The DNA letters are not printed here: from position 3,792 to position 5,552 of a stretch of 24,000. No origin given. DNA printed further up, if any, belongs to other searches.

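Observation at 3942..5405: Fusion of a 4-TM module bearing an outside-facing CXXCH to an HdrD/DsrK-like double CCG domain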

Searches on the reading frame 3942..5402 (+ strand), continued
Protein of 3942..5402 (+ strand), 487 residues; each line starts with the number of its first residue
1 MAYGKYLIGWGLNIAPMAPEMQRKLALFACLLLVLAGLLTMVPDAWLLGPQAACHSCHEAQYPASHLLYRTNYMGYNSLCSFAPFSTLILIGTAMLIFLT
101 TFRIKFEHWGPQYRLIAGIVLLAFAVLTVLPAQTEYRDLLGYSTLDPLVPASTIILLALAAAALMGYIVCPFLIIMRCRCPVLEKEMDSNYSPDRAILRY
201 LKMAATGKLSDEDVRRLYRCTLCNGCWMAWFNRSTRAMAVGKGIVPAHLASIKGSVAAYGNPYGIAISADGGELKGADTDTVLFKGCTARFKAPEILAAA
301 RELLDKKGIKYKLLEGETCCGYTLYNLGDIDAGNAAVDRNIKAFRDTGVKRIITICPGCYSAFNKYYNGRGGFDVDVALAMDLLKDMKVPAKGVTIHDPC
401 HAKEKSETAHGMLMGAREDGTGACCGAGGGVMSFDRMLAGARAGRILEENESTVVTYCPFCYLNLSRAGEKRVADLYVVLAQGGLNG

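Call 24: predict_structure(alignment_id=A3)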
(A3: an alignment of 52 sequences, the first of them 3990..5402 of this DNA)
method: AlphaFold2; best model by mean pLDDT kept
length: 471 residues; sequences in the alignment: 52
mean_pLDDT: 82.5   pTM: 0.73
mean pLDDT of the five models: 82.5, 82.5, 82.1, 79.1, 79.1
residues with pLDDT >= 90: 205; 70-90: 179; 50-70: 65; < 50: 22
segments of 3 or more residues with pLDDT < 50: 38-52
pLDDT, mean of each block of 10 residues (from residue 1): 60 87 78 59 43 60 74 84 67 67 88 84 82 87 86 62 57 61 91 89 80 88 95 93 88 53 87 91 96 88 90 96 93 94 94 93 96 94 88 94 80 84 87 91 95 93 91 51
secondary structure, 60 per line:
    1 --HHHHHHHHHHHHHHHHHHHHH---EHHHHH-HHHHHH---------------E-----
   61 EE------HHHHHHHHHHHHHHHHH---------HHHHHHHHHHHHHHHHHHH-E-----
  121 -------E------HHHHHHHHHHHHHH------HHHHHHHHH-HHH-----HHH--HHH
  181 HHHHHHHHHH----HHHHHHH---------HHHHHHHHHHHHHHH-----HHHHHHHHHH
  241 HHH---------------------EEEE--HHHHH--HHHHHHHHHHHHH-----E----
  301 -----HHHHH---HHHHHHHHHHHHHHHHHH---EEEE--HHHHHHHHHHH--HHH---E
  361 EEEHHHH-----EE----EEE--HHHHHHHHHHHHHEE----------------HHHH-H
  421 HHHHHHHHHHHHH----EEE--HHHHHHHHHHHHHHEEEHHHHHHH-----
elements in order: H3-23 H28-32 H34-39 H69-85 H95-113 H135-148 H155-163 H178-190 H195-201 H211-225 H231-243 E265-268 H271-275 H278-290 H306-310 H314-331 E335-338 H341-351 E360-363 H364-367 E379-381 H384-396 H415-418 H420-433 E438-440 H443-456 E457-459 H460-466
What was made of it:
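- On CCG-domain superfamily (PF02754; HdrB/HdrD/GlpC/TfrB/LutA/SdhE): The AF2 C-terminal domain has pLDDT of about 88-96 (call 24).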

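Call 28: fold_search(model_id=the predicted structure, library=pdb)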
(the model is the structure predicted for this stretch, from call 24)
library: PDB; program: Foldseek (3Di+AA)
matches with E <= 10: 254; with E <= 0.001: 8
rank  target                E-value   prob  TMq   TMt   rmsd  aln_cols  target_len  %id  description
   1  9ojn                  1.5e-11  1.00  0.55  0.37  19.1       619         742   17  Structure of Mycobacterium smegmatis EtfD (released 2025-05-21)
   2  8rwn_B                2.5e-07  1.00  0.33  0.52   5.3       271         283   22  CryoEM structure of the Hdr(ABC)2 subunits of the Elp-Hdr complex of Methanothermobacter marburgensis (released 2025-05-14)
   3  8rvy_b                4.0e-07  1.00  0.36  0.57   4.6       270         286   23  CryoEM structure of the Elp-Hdr complex of Methanothermobacter marburgensis state 1 (composite structure) (released 2025-05-14)
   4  9a6l_A                4.8e-07  1.00  0.37  0.69   3.8       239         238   19  Integrative model of LUTA-LUTB by crosslinking MS and deep learning (released 2024-09-18)
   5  8rvy_B                6.1e-07  1.00  0.35  0.54   4.7       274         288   22  CryoEM structure of the Elp-Hdr complex of Methanothermobacter marburgensis state 1 (composite structure) (released 2025-05-14)
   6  8rvu_B                8.4e-07  1.00  0.34  0.53   5.1       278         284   23  CryoEM structure of the Elp-Hdr complex of Methanothermobacter marburgensis state 2 (composite structure) (released 2025-05-14)
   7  5odc_B                1.5e-06  1.00  0.35  0.54   4.5       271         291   20  Heterodisulfide reductase / [NiFe]-hydrogenase complex from Methanothermococcus thermolithotrophicus at 2.3 A resoluti (released 2017-08-30)
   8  7bkb_B                6.4e-06  1.00  0.35  0.52   4.8       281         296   22  Formate dehydrogenase - heterodisulfide reductase - formylmethanofuran dehydrogenase complex from Methanospirillum hun (released 2021-09-29)
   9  3kwl                  3.8e-03  1.00  0.47  0.45   5.2       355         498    9  Crystal structure of a hypothetical protein from Helicobacter pylori (released 2010-12-01)
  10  5w16_A                1.8e-02  0.97  0.20  0.31   8.7       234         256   16  Crystal structure of glutamate racemase from Thermus thermophilus in complex with D-glutamate (released 2018-06-06)
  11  3s81_B                1.8e-02  0.99  0.25  0.42   7.2       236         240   14  Crystal Structure of Putative Aspartate Racemase from Salmonella Typhimurium (released 2011-06-15)
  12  5hj7_A                2.9e-02  0.92  0.21  0.32   8.4       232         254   17  Glutamate Racemase Mycobacterium tuberculosis (MurI) with bound D-glutamate, 2.3 Angstrom resolution, X-ray diffractio (released 2016-05-25)
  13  3ksm_B                3.5e-02  0.82  0.18  0.26   9.7       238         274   13  Crystal structure of ABC-type sugar transport system, periplasmic component from Hahella chejuensis (released 2009-12-15)
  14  3s81_C                3.7e-02  0.98  0.25  0.41   7.5       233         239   13  Crystal Structure of Putative Aspartate Racemase from Salmonella Typhimurium (released 2011-06-15)
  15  5hj7_B                4.4e-02  0.89  0.22  0.32   9.2       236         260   17  Glutamate Racemase Mycobacterium tuberculosis (MurI) with bound D-glutamate, 2.3 Angstrom resolution, X-ray diffractio (released 2016-05-25)
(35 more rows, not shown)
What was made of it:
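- On CCG-domain superfamily (PF02754; HdrB/HdrD/GlpC/TfrB/LutA/SdhE): Foldseek matches HdrB chains 8rwn_B, 8rvy_b, 5odc_B and 7bkb_B, and LutA (E 2.5e-07 to 6.4e-06; call 28).
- On EtfD-type single-chain membrane CCG oxidoreductase: EtfD (9ojn) is the top Foldseek hit at E 1.5e-11 (call 28).
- Closest known: Mycobacterial EtfD. Same: It is the top Foldseek hit (E 1.5e-11, call 28).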
